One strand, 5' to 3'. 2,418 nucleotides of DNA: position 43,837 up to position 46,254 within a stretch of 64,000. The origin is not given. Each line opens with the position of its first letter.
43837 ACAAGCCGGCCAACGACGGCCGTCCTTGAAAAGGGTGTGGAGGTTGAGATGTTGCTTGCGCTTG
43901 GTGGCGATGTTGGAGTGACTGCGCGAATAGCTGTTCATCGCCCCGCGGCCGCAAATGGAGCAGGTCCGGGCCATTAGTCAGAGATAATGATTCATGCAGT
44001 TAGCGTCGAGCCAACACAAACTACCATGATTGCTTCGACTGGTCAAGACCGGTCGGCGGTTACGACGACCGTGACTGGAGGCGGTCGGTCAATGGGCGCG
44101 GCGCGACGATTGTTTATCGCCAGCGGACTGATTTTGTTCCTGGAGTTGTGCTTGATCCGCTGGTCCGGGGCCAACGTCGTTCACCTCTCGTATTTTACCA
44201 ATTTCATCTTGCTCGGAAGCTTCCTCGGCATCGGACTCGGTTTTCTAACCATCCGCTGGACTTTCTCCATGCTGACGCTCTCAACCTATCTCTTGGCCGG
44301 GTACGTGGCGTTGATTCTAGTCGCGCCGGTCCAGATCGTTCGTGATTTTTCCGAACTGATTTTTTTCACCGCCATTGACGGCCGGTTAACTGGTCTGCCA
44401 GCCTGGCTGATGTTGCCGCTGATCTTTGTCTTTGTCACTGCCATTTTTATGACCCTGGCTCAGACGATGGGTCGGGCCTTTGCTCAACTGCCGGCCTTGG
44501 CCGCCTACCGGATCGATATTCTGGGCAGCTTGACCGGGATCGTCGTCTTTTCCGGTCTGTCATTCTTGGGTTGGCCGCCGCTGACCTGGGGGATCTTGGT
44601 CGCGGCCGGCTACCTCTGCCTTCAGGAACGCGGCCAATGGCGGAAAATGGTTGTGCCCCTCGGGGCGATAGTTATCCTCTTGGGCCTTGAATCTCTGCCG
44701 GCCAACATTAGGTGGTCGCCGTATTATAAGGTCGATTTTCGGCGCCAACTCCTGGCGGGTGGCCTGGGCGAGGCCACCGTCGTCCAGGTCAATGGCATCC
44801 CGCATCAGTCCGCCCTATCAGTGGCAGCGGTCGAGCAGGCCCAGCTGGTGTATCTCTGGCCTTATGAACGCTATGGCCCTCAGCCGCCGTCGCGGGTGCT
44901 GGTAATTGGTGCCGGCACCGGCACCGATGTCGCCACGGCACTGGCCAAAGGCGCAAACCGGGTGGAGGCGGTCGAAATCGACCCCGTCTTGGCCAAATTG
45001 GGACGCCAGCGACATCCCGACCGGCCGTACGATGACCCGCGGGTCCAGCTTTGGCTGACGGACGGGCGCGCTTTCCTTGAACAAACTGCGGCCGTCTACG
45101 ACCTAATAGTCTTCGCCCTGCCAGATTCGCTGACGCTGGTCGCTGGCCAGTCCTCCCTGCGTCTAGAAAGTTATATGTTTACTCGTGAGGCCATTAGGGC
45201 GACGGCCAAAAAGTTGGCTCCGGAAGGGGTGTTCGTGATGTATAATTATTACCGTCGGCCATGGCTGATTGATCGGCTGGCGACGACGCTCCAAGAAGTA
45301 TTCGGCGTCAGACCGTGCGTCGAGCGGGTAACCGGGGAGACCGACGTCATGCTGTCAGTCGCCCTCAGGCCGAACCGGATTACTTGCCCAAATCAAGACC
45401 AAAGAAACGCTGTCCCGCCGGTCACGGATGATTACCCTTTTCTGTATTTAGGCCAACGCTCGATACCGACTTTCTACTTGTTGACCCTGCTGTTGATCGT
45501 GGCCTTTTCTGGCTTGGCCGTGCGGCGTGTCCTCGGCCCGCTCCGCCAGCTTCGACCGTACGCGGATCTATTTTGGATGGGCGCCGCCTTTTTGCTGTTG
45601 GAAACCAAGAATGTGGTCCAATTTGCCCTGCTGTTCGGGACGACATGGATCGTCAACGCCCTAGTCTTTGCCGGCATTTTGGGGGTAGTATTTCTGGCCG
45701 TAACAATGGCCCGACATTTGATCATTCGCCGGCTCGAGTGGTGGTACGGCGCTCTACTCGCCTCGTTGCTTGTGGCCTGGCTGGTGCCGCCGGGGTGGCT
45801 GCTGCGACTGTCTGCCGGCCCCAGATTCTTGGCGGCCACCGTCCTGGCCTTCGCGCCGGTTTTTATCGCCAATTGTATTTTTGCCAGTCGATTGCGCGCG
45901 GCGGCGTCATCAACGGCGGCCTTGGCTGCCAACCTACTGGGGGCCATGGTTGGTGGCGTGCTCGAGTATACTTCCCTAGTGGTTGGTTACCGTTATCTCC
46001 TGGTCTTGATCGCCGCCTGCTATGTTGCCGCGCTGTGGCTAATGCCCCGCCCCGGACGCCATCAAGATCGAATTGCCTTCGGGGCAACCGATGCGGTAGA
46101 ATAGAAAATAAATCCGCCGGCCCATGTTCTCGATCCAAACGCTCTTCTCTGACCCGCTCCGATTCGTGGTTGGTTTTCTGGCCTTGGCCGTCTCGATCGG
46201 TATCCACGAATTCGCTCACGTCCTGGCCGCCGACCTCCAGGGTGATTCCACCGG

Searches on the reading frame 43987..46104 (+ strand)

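Call 51: search_protein_families(library=pfam, proteins=[window:43987-46104:+], max_evalue=0.001)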
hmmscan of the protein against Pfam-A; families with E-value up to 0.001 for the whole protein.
window:43987-46104:+ (705 aa): 1 family
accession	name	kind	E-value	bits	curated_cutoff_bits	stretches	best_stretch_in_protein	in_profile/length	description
PF01564.23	Spermine_synth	-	1.3e-09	38.3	22.9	1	301-434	19-144/186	Spermine/spermidine synthase domain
